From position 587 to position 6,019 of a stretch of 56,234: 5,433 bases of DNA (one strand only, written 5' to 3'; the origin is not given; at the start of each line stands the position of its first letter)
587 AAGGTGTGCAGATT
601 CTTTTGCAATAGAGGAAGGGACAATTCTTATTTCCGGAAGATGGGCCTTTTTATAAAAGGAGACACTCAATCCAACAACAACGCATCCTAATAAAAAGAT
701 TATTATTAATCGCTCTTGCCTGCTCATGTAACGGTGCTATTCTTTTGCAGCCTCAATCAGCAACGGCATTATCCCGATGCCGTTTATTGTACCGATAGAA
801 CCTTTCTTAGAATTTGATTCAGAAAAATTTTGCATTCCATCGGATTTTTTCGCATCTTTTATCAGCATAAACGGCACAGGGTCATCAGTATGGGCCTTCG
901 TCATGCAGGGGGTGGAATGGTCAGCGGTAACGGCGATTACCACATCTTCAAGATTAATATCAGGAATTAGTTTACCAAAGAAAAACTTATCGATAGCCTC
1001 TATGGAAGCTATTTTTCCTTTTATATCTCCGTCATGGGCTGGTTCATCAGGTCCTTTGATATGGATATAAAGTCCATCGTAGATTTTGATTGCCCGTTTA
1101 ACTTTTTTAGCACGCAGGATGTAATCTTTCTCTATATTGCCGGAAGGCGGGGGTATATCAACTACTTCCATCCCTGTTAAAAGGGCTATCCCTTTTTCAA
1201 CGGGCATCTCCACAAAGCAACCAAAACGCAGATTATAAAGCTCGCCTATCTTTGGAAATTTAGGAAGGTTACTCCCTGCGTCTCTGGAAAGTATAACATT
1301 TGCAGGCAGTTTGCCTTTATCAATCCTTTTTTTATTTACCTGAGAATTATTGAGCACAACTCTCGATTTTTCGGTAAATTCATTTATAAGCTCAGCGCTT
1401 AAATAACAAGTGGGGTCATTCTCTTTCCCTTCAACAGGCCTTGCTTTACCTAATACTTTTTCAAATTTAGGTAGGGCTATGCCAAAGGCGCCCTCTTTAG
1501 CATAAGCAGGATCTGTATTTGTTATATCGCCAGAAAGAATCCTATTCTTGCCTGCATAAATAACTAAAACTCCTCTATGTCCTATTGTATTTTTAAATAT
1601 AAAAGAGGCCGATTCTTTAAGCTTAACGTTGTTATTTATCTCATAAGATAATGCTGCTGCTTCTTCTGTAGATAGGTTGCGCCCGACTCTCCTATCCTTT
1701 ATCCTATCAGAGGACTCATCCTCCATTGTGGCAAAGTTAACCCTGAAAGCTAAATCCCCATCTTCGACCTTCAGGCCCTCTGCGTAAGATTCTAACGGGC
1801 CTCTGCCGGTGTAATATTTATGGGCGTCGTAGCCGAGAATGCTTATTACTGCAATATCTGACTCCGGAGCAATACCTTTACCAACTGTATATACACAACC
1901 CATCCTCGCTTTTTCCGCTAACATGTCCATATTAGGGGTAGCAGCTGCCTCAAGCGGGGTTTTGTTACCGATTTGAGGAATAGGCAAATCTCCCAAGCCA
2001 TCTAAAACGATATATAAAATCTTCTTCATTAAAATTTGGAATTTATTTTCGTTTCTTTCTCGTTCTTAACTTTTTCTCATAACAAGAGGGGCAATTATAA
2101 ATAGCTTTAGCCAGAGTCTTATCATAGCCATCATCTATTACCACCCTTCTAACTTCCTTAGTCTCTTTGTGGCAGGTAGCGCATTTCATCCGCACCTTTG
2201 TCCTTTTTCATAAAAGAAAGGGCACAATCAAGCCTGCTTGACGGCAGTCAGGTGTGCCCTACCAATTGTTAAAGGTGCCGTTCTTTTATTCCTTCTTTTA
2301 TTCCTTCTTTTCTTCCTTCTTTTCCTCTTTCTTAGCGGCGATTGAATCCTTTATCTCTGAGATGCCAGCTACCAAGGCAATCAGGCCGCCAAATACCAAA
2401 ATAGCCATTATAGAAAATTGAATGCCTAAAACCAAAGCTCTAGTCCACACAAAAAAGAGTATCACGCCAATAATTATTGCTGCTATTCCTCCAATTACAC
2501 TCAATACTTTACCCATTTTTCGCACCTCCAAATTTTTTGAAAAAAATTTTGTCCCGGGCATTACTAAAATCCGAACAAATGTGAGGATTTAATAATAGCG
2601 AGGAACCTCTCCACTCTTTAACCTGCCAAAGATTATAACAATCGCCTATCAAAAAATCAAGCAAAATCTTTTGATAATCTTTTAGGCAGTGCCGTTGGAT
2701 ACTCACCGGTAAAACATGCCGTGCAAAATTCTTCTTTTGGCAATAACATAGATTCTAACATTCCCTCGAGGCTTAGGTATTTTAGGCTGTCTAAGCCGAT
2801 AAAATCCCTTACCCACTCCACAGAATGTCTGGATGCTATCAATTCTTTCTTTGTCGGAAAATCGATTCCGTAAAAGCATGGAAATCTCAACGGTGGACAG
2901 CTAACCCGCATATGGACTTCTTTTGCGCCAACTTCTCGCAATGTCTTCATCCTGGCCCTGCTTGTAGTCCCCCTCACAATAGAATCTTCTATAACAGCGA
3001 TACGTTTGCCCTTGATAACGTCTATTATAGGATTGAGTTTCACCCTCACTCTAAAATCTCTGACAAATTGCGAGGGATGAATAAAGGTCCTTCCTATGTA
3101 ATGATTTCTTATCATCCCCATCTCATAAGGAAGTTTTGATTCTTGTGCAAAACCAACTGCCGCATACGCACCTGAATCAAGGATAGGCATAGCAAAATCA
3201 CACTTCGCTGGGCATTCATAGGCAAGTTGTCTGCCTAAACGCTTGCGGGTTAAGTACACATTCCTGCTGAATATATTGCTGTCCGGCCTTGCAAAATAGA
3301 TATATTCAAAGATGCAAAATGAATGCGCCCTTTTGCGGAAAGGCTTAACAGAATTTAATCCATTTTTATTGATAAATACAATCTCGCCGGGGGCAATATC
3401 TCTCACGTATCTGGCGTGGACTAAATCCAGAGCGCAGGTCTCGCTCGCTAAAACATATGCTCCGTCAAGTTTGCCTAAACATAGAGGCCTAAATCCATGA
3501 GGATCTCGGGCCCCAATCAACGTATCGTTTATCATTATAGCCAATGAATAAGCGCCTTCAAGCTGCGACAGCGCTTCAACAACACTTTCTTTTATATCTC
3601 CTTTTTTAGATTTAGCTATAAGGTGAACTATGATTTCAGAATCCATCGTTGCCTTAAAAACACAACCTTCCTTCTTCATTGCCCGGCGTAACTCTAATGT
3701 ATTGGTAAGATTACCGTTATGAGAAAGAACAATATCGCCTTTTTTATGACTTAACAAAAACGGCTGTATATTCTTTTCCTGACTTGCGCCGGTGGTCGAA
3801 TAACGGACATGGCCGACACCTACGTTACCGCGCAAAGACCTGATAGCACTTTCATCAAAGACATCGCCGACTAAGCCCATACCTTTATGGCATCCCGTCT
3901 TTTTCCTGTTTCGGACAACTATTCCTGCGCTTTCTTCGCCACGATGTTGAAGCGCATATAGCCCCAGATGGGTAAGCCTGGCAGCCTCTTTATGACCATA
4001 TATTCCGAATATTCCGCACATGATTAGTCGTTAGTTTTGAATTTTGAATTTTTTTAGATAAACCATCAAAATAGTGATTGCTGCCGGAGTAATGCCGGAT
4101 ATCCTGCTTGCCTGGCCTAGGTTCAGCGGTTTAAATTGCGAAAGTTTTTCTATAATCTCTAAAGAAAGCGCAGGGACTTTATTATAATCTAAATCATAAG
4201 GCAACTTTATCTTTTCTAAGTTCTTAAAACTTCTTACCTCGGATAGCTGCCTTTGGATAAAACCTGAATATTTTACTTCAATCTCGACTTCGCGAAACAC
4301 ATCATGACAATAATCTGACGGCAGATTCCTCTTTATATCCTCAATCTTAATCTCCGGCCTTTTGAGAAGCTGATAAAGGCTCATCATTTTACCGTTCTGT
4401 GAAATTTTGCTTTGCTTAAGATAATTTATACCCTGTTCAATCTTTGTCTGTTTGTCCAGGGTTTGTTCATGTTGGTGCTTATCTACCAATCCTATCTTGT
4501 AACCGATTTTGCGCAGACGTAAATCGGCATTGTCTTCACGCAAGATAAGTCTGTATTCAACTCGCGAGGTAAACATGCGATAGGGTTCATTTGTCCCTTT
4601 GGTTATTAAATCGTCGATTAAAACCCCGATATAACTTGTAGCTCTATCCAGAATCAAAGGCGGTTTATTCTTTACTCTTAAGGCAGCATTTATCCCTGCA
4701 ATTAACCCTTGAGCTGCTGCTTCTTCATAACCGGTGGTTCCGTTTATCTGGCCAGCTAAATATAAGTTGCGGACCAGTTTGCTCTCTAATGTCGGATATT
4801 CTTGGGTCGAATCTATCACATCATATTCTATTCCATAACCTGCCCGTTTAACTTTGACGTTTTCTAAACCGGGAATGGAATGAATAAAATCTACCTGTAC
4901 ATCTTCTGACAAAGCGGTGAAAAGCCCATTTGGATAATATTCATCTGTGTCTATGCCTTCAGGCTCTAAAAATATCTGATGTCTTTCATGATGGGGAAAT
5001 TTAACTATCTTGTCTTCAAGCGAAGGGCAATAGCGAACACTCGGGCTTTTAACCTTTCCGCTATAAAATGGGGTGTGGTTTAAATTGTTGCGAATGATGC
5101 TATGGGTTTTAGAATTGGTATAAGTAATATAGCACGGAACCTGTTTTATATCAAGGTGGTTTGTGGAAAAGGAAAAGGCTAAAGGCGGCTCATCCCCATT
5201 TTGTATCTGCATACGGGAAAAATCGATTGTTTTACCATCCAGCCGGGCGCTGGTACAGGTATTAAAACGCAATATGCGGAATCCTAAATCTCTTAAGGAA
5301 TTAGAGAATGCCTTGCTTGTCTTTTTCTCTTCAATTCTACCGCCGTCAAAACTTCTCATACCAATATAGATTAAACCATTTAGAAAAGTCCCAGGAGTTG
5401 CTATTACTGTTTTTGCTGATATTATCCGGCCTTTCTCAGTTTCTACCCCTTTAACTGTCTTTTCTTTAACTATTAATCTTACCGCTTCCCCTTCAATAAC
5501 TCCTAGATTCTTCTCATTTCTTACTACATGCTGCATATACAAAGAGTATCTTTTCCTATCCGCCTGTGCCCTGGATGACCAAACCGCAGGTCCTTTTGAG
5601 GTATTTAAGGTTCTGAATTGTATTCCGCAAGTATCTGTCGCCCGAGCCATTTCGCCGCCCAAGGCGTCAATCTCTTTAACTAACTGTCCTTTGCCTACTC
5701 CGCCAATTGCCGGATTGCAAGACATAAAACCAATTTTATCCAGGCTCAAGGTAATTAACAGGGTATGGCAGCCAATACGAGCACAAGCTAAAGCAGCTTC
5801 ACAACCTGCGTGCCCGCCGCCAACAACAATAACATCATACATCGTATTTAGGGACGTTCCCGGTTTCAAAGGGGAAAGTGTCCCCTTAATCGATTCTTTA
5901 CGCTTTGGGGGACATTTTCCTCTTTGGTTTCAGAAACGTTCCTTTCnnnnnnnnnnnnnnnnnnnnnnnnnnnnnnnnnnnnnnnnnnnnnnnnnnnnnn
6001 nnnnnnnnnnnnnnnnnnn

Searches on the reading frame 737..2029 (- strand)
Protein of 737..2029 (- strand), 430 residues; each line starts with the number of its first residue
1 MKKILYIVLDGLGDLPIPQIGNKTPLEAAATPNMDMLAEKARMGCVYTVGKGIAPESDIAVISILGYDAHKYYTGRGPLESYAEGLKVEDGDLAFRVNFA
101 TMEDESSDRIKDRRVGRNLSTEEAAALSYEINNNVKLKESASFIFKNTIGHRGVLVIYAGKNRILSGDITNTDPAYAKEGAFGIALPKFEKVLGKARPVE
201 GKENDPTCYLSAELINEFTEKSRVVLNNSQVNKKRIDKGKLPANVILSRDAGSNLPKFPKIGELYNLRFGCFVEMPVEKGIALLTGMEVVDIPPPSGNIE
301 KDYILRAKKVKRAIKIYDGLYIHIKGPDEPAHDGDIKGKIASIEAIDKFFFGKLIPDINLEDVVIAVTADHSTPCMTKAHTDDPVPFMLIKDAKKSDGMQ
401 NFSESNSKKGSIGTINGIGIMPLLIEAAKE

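Call 100: search_protein_families(library=pfam, proteins=[window:737-2029:-], max_evalue=0.00001)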
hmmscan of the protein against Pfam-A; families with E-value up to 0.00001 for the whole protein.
window:737-2029:- (430 aa): 2 families
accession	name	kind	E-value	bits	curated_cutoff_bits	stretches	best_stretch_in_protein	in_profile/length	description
PF10143.14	PhosphMutase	-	4.7e-46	157.2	21.5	1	38-232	1-170/170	2,3-bisphosphoglycerate-independent phosphoglycerate mutase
PF01676.23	Metalloenzyme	-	3.5e-37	128.7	24.3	1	2-426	1-251/252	Metalloenzyme superfamily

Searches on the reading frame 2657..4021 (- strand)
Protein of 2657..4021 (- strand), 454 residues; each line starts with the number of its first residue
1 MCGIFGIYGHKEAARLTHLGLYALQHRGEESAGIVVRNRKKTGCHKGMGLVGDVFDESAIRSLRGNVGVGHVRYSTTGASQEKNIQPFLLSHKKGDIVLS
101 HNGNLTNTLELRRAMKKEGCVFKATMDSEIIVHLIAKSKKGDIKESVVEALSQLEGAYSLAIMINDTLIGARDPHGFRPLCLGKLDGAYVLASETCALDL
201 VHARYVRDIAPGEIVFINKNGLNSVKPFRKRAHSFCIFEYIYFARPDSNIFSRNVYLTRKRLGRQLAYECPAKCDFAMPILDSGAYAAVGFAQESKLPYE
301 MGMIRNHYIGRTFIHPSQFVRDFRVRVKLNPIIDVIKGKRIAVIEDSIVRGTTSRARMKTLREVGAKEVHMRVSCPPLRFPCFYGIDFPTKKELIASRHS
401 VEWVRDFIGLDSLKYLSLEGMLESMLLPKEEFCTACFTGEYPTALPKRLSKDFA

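Call 100: search_protein_families(library=pfam, proteins=[window:2657-4021:-], max_evalue=0.00001)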
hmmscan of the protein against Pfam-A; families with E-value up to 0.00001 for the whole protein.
window:2657-4021:- (454 aa): 3 families
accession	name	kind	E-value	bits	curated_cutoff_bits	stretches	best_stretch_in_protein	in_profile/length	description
PF13522.11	GATase_6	-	5.5e-21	75.4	27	1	62-194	7-130/130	Glutamine amidotransferase domain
PF13537.11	GATase_7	-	5.5e-21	75.3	25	1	74-198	4-121/123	Glutamine amidotransferase domain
PF13230.11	GATase_4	-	1.7e-06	27.6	23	1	63-109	69-115/272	Glutamine amidotransferases class-II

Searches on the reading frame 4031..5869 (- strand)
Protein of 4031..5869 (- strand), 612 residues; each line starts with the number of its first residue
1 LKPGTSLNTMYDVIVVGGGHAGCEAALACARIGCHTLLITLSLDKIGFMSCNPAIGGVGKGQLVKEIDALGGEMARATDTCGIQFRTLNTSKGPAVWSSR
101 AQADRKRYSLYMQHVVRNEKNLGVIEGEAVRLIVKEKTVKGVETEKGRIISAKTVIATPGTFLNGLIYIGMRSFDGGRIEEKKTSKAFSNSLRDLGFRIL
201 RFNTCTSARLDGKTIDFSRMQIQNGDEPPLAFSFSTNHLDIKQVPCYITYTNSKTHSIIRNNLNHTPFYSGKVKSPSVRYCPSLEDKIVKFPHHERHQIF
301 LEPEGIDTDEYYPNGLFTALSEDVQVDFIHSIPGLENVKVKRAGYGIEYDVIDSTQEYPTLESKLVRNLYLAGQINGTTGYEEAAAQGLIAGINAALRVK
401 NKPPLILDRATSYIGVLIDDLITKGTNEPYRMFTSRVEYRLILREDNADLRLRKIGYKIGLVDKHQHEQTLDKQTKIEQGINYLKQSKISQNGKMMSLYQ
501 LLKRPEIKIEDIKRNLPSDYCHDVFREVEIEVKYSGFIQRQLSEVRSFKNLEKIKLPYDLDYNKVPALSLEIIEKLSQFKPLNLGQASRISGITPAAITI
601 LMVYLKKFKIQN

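Call 100: search_protein_families(library=pfam, proteins=[window:4031-5869:-], max_evalue=0.00001)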
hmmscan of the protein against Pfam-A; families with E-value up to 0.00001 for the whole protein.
window:4031-5869:- (612 aa): 5 families
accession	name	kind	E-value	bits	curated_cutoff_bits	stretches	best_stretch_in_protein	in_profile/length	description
PF01134.28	GIDA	-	1.5e-161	538.3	22.1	1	12-402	1-390/391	Glucose inhibited division protein A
PF13932.14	SAM_GIDA_C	-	1.6e-24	85.9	27.1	1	547-602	2-57/57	tRNA modifying enzyme MnmG/GidA C-terminal helical bundle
PF21680.2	GIDA_C_1st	-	3.4e-14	53.8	24.7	1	466-541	3-95/96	tRNA modifying enzyme MnmG/GidA C-terminal helical domain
PF12831.13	FAD_oxidored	-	8.1e-09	35.7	27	1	12-156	1-141/416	FAD dependent oxidoreductase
PF13738.12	Pyr_redox_3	-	1.7e-08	34.5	30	0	85-162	62-135/305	Pyridine nucleotide-disulphide oxidoreductase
